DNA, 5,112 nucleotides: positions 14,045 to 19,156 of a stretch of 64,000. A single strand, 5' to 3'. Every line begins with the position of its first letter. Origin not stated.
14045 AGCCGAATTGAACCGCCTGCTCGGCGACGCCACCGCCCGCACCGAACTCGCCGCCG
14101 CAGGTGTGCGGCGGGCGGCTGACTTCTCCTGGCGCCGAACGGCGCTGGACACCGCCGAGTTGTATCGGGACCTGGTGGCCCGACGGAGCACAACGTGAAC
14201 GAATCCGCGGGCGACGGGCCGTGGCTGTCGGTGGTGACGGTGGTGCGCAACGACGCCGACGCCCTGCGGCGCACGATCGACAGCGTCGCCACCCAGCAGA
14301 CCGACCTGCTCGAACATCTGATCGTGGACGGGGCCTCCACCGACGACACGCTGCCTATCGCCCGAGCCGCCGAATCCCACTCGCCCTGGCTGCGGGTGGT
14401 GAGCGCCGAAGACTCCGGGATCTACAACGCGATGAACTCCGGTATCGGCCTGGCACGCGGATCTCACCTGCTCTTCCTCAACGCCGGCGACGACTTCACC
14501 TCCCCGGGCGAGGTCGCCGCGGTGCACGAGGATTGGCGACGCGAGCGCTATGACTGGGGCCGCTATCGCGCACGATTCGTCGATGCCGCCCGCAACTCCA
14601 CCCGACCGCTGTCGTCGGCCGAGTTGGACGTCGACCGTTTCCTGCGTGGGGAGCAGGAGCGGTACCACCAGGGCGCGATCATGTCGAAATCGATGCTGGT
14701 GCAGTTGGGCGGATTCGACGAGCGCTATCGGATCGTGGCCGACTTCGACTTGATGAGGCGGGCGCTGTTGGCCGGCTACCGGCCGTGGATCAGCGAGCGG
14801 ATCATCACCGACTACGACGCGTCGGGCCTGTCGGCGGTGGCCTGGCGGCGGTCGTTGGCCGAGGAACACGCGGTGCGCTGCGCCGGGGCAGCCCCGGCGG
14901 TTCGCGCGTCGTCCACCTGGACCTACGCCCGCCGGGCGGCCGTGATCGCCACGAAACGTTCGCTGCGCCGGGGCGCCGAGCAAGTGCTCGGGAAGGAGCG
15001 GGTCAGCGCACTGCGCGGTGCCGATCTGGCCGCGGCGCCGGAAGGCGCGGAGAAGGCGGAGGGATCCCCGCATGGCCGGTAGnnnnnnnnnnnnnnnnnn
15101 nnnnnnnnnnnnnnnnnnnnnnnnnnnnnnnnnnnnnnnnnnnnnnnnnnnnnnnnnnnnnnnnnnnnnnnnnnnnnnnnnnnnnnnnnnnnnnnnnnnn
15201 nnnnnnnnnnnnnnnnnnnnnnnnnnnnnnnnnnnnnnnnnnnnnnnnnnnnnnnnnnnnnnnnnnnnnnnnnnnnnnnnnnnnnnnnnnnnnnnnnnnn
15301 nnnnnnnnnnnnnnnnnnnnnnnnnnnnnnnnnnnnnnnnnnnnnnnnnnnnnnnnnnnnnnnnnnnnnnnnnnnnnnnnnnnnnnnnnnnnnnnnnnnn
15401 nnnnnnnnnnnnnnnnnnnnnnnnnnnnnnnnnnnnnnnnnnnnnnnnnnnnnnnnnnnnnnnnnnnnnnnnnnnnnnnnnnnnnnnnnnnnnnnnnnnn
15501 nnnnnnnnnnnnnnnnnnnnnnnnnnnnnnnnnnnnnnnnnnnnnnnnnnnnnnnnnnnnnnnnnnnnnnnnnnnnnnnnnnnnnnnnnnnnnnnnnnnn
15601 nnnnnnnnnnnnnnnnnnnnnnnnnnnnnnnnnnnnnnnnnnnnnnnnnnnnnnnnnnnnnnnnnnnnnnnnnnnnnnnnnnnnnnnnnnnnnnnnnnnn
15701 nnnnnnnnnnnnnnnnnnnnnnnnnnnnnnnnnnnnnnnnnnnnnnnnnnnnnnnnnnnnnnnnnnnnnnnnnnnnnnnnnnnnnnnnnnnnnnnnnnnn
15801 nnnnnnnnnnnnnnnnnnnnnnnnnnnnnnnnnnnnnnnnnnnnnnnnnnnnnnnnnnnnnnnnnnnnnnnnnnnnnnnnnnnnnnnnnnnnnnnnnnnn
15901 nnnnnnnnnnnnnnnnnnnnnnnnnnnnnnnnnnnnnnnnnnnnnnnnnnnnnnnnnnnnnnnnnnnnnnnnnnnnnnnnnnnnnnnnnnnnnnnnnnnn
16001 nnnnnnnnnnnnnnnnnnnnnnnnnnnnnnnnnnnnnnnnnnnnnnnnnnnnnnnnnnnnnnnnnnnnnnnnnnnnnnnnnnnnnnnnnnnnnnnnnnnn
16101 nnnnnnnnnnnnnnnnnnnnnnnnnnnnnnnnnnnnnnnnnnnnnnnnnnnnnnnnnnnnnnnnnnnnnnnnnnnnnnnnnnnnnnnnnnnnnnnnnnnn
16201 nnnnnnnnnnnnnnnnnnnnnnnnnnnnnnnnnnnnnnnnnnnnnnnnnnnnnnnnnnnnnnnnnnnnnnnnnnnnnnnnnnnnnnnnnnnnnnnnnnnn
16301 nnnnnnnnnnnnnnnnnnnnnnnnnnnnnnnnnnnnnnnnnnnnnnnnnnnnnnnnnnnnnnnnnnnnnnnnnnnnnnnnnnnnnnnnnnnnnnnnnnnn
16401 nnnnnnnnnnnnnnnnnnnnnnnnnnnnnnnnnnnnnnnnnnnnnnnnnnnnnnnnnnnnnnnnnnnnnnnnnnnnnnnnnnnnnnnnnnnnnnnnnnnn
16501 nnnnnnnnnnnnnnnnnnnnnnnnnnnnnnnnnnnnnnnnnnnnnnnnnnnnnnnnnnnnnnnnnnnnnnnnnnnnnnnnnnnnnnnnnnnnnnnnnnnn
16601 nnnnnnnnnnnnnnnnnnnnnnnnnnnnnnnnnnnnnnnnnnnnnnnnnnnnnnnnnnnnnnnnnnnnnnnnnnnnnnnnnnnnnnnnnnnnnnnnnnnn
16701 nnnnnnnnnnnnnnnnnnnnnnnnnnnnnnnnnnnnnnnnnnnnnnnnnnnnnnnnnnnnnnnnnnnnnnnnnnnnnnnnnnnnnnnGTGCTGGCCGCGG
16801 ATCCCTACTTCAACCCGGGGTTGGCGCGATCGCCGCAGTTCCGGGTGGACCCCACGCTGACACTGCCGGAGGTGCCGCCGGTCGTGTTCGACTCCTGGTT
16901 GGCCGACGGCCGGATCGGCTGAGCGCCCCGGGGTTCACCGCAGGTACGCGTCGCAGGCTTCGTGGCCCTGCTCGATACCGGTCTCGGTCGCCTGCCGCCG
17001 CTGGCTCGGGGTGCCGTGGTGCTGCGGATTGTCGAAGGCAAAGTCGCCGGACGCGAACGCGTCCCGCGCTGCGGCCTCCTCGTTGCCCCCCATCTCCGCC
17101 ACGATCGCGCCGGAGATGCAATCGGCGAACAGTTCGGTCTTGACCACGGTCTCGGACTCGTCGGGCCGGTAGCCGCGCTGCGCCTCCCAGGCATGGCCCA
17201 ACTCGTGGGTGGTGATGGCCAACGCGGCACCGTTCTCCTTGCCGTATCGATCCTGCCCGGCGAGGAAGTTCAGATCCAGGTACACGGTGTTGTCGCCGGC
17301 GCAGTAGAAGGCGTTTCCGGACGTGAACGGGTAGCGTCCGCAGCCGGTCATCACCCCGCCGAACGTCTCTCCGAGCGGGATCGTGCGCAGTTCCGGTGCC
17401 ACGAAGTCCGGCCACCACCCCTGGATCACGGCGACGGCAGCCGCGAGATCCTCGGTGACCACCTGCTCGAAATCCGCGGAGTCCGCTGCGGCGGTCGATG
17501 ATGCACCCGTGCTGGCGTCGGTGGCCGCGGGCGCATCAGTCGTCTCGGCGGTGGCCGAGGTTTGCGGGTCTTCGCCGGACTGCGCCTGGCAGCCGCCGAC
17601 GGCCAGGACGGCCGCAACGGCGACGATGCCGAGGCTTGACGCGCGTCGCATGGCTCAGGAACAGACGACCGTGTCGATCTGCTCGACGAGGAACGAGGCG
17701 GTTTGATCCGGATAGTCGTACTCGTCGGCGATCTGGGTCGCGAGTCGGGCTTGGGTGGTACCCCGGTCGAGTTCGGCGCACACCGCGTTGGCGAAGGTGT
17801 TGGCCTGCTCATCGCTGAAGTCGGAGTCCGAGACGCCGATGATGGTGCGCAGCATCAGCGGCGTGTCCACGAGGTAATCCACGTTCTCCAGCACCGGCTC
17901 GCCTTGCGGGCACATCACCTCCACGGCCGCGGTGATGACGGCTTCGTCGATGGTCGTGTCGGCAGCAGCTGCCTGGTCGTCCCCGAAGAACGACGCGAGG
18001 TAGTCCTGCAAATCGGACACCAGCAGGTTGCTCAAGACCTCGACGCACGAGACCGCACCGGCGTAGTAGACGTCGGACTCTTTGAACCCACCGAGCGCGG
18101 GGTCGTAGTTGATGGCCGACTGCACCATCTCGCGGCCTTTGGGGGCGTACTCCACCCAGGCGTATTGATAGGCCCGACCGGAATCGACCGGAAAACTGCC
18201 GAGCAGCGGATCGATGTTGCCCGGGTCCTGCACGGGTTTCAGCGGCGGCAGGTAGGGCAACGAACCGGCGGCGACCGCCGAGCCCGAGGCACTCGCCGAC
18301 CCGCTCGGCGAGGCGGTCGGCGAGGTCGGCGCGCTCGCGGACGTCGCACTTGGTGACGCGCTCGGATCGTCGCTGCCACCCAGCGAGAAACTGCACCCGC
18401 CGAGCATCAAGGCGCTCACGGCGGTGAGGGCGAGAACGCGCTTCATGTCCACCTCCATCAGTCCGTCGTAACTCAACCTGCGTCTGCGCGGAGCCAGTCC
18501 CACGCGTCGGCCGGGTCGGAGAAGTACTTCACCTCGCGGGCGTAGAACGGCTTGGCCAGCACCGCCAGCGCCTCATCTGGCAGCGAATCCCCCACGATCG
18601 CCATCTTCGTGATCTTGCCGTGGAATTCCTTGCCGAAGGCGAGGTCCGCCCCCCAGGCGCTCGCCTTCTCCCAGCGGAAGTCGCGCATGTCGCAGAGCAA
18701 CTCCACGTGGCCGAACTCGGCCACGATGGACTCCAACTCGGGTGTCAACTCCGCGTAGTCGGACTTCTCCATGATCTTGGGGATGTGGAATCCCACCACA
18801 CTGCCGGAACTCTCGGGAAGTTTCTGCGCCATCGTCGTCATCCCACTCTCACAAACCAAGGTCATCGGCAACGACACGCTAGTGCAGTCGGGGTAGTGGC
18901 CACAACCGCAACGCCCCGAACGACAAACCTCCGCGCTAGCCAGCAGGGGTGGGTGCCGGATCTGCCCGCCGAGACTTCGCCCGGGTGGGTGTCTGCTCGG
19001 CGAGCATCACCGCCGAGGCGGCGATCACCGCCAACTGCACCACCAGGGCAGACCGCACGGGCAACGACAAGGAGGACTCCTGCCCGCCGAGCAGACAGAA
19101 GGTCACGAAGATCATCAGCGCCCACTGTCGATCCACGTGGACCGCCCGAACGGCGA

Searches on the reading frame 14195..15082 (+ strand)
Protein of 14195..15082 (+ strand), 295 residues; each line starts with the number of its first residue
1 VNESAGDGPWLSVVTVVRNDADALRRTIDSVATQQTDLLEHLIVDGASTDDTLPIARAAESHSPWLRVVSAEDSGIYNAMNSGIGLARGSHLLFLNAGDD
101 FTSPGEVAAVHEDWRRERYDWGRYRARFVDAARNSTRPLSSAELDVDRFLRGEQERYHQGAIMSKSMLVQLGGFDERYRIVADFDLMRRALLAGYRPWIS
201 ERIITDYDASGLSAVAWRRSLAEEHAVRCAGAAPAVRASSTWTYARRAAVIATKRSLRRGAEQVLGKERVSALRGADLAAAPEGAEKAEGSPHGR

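Call 9: search_protein_families(library=pfam, proteins=[window:14195-15082:+], max_evalue=10)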
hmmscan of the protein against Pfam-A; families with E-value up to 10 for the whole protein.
window:14195-15082:+ (295 aa): 2 families
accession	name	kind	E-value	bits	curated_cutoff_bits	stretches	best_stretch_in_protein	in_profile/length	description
PF00535.33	Glycos_transf_2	-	4e-16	59.9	23.3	1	12-139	1-130/168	Glycosyl transferase family 2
PF10111.15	Glyco_tranf_2_2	-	8.6e-07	29.2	27.3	2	161-192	168-201/276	Glycosyltransferase like family 2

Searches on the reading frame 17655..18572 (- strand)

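Call 64: search_protein_families(library=pfam, proteins=[window:17655-18572:-], max_evalue=0.001)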
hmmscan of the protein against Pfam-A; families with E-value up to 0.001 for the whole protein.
window:17655-18572:- (305 aa): 1 family
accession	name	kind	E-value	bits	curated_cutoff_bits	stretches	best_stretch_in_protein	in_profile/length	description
PF05305.19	DUF732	-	2.8e-05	24.9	22.4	0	253-296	18-62/72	Protein of unknown function (DUF732)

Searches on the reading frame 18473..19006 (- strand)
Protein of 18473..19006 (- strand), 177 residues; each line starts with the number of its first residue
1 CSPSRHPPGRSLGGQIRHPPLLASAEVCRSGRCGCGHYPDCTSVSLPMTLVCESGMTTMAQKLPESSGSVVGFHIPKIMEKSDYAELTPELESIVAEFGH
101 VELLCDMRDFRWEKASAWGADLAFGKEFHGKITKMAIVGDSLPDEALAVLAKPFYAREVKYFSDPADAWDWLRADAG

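Call 64: search_protein_families(library=pfam, proteins=[window:18473-19006:-], max_evalue=0.001)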
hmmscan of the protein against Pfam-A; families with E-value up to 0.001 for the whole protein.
window:18473-19006:- (177 aa): 1 family
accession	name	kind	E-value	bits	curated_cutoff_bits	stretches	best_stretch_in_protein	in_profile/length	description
PF11964.13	SpoIIAA-like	-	1.1e-16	61.9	25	1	70-173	1-106/106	SpoIIAA-like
